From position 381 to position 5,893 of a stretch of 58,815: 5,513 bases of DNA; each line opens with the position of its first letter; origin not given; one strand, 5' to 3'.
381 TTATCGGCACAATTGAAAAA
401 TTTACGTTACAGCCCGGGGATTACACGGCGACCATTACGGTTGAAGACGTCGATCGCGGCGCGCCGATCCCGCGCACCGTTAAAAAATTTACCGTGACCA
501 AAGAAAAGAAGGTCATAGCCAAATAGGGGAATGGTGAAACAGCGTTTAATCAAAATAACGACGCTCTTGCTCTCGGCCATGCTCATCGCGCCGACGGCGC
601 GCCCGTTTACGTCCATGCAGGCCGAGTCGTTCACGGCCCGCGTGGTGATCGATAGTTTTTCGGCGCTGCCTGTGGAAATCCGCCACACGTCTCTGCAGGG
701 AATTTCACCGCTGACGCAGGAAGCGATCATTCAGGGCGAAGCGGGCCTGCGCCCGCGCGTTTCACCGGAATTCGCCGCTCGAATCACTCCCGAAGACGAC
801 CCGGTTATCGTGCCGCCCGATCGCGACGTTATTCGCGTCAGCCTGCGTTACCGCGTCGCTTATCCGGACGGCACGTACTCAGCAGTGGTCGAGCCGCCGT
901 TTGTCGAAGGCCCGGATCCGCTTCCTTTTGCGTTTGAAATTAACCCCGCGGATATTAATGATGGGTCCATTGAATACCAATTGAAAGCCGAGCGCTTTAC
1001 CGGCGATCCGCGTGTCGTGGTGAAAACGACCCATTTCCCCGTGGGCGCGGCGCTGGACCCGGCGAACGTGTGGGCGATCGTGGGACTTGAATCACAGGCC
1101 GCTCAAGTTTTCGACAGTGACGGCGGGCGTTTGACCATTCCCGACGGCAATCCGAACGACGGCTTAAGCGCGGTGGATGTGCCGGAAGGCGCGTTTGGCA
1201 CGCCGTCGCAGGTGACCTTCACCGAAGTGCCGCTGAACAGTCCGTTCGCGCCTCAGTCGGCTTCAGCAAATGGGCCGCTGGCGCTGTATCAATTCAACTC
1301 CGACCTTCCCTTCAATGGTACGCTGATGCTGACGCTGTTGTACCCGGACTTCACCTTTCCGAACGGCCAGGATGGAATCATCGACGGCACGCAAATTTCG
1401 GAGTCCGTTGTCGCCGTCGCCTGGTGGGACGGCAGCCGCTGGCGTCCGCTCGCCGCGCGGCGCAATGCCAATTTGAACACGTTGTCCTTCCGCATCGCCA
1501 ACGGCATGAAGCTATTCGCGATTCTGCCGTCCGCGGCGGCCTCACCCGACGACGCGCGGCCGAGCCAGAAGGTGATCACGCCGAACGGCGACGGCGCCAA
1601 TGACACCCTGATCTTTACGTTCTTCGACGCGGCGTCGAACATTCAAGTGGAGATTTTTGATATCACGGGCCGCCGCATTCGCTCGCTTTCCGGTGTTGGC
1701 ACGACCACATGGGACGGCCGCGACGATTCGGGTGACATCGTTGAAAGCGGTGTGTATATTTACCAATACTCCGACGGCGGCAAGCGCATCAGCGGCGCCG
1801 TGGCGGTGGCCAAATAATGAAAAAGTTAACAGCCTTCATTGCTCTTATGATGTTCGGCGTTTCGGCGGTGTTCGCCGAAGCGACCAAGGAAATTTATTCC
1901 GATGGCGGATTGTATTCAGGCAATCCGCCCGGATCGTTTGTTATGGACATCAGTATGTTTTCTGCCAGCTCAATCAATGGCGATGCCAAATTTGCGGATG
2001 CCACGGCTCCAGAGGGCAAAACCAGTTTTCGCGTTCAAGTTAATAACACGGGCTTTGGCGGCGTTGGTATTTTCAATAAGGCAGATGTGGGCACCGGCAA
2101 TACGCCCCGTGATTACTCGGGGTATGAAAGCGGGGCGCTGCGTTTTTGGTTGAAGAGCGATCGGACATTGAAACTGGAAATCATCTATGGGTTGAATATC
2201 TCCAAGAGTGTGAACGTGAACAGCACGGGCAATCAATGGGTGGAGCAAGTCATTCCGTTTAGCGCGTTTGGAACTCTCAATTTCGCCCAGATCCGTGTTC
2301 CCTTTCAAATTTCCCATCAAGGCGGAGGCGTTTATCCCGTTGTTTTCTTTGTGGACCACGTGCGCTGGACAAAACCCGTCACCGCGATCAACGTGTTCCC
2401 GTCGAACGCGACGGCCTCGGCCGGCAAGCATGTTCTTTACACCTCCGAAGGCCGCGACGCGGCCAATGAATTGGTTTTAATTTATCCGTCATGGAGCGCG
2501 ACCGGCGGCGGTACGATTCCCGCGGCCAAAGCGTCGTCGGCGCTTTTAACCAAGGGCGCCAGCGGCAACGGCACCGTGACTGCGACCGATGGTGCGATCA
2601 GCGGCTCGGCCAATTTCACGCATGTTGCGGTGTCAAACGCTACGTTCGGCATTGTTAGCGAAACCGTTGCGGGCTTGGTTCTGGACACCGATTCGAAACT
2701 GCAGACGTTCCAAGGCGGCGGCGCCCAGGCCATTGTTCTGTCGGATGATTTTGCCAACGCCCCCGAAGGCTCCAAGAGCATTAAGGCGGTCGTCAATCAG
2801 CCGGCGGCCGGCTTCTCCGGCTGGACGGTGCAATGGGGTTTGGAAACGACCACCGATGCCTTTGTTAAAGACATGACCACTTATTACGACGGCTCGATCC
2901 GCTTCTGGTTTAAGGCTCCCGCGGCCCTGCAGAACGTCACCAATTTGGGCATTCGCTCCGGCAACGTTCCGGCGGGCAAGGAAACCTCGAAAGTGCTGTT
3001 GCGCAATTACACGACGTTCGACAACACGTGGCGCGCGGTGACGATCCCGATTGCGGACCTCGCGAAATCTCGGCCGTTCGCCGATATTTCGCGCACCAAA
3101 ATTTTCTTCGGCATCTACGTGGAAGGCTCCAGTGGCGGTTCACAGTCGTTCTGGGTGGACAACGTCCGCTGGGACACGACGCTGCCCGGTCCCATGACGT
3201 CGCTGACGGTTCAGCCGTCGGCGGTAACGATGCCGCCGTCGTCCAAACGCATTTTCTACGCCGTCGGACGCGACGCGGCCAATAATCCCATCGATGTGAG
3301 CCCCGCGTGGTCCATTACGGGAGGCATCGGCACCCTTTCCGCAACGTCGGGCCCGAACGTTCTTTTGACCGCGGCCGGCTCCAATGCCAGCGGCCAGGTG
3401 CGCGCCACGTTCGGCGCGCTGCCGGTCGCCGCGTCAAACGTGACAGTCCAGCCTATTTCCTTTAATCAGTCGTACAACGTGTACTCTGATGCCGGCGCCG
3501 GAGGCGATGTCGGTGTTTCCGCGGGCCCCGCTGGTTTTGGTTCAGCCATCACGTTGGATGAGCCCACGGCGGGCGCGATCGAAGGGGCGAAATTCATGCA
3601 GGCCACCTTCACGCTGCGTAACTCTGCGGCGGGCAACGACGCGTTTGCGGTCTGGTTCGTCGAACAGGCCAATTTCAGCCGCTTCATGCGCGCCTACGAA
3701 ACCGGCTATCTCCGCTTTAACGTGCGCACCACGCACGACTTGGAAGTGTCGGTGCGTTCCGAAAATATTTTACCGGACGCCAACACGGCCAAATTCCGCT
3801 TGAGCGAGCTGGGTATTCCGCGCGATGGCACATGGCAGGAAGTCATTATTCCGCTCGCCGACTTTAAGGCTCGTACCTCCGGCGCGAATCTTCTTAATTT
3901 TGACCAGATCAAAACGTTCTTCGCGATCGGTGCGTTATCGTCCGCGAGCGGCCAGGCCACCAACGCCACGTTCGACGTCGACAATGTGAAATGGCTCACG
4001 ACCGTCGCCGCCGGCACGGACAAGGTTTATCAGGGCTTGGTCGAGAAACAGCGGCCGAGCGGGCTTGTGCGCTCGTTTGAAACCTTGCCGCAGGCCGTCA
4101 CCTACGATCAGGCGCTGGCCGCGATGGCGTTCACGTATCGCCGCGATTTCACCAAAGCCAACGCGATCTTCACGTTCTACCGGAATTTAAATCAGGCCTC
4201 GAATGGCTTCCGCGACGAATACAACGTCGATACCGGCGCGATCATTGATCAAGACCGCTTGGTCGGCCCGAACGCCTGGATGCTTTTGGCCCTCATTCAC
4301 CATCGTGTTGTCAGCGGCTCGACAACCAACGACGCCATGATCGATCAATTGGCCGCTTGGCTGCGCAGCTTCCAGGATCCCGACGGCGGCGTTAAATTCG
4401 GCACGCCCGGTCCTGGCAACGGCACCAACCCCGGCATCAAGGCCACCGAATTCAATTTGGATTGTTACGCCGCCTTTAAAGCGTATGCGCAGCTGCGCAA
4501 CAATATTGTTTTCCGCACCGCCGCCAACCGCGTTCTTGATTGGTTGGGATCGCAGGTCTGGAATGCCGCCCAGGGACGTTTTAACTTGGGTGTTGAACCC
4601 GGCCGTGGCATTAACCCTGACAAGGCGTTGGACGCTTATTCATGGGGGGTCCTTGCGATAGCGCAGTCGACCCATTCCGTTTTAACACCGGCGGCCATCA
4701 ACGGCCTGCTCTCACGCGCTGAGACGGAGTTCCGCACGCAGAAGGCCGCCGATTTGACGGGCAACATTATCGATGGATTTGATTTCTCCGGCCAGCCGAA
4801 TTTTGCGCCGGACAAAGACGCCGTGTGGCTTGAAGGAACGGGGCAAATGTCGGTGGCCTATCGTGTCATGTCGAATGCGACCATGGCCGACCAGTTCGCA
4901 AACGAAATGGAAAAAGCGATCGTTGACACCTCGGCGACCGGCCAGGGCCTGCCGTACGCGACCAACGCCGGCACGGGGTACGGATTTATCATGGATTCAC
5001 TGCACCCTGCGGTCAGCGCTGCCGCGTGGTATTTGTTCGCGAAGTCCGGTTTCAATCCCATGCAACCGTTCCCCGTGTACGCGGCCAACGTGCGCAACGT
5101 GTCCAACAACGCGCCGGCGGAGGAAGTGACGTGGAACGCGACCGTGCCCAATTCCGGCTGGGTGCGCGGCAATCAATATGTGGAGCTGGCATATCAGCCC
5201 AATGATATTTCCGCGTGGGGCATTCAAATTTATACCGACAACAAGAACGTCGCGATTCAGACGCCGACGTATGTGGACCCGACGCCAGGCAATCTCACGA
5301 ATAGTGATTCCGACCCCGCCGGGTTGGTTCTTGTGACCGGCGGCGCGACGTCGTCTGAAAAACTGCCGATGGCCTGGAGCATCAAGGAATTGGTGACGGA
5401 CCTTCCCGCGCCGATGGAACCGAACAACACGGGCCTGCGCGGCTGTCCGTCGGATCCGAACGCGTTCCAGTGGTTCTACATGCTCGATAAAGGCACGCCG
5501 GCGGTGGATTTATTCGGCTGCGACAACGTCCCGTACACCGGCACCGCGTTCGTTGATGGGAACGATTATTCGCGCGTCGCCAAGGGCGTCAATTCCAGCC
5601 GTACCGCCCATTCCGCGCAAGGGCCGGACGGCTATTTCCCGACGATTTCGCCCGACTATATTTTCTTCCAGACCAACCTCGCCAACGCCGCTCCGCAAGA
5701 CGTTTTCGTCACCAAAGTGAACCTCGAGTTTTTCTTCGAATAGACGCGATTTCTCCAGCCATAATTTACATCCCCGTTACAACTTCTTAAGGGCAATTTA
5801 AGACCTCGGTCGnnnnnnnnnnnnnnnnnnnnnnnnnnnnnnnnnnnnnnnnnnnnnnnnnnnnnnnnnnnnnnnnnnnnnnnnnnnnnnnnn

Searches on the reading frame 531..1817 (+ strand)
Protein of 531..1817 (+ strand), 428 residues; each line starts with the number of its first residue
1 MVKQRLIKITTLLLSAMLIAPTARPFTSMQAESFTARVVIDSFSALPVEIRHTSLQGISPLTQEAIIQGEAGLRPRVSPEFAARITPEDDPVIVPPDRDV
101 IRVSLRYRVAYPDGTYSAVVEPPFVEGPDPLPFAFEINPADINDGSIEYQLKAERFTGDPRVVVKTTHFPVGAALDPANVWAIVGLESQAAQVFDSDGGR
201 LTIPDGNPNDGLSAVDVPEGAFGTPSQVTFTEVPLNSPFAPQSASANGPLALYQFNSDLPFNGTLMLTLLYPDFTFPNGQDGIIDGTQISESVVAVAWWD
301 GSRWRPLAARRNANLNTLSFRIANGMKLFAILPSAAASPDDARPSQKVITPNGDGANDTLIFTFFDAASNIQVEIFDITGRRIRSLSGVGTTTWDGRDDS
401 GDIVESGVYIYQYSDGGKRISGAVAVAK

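Call 25: search_protein_families(library=pfam, proteins=[window:531-1817:+], max_evalue=0.001)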
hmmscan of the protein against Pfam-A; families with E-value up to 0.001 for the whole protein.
window:531-1817:+ (428 aa): 2 families
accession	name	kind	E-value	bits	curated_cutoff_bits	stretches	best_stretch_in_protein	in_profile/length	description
PF13585.12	CHU_C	-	1.6e-10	41.4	27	1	347-412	5-69/86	CHU_C Type IX secretion signal domain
PF13860.13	FlgD_ig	-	7e-06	26.4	27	1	353-410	7-70/79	FlgD Ig-like domain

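Call 38: search_protein_families(library=ncbifam, proteins=[window:531-1817:+], max_evalue=0.01)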
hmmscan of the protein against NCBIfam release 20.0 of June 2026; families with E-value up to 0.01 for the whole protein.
window:531-1817:+ (428 aa): 5 families
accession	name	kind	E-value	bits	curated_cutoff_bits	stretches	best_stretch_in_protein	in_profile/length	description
TIGR04131.1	Bac_Flav_CTERM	domain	5.4e-08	32.9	35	1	346-412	4-68/85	T9SS type B sorting domain-containing protein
TIGR04183.1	Por_Secre_tail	domain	5e-07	29.6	23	1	349-420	1-65/72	T9SS type A sorting domain-containing protein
NF052228.1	T9SS_PorZ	equivalog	0.00027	19.5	260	1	368-415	694-742/757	type IX secretion system anionic LPS delivery protein PorZ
NF033707.1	T9SS_sortase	equivalog_domain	0.00073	17.3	420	1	370-413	1024-1075/1095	type IX secretion system sortase PorU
NF009276.0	PRK12633.1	equivalog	0.0062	16.3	383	0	340-412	108-178/234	flagellar basal body rod modification protein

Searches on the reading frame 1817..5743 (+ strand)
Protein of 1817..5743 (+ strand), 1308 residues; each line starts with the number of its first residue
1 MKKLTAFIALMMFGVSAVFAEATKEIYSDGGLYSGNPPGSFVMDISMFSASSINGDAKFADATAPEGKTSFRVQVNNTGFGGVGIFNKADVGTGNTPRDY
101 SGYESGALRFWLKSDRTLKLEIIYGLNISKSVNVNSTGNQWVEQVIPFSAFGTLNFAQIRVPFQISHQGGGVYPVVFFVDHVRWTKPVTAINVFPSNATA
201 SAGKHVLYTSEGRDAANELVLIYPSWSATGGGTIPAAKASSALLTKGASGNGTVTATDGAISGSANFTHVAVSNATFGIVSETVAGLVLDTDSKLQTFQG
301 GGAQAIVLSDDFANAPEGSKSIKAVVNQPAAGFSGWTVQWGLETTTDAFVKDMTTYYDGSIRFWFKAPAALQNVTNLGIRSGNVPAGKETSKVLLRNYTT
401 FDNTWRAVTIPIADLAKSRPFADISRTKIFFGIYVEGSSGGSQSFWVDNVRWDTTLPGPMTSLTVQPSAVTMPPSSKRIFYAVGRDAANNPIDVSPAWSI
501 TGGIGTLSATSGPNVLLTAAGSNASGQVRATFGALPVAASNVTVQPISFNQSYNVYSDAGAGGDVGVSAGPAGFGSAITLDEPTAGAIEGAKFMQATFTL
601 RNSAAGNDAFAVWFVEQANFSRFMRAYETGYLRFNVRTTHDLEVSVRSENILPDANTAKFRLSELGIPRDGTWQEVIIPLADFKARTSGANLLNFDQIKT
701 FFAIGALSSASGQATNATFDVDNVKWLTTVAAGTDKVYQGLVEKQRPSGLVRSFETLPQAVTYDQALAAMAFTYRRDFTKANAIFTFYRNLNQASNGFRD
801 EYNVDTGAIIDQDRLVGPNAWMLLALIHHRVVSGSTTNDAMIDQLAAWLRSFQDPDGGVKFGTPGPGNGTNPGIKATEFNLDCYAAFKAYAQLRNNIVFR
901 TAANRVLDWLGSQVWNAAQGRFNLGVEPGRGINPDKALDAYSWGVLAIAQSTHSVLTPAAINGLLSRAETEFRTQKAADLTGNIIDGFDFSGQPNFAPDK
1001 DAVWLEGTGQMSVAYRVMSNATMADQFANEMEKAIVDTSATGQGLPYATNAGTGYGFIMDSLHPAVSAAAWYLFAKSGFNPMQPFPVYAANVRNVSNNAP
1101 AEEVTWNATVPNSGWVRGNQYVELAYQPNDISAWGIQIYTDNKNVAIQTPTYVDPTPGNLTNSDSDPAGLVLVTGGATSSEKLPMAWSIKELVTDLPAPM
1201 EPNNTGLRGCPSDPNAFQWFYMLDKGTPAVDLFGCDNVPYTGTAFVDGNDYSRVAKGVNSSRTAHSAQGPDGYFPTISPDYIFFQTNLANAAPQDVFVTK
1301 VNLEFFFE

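Call 25: search_protein_families(library=pfam, proteins=[window:1817-5743:+], max_evalue=0.001)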
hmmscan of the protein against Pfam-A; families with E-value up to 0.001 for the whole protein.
window:1817-5743:+ (1308 aa): 2 families
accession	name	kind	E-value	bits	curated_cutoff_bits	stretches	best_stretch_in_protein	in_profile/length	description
PF18329.7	SGBP_B_XBD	-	3.6e-07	30.9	26.4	0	667-724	123-182/186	Surface glycan-binding protein B xyloglucan binding domain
PF21582.3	CBM30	-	8e-06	26.3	27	0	348-451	64-167/170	Carbohydrate binding domain 30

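Call 38: search_protein_families(library=ncbifam, proteins=[window:1817-5743:+], max_evalue=0.01)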
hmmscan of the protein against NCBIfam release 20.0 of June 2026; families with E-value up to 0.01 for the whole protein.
window:1817-5743:+ (1308 aa): 0 families
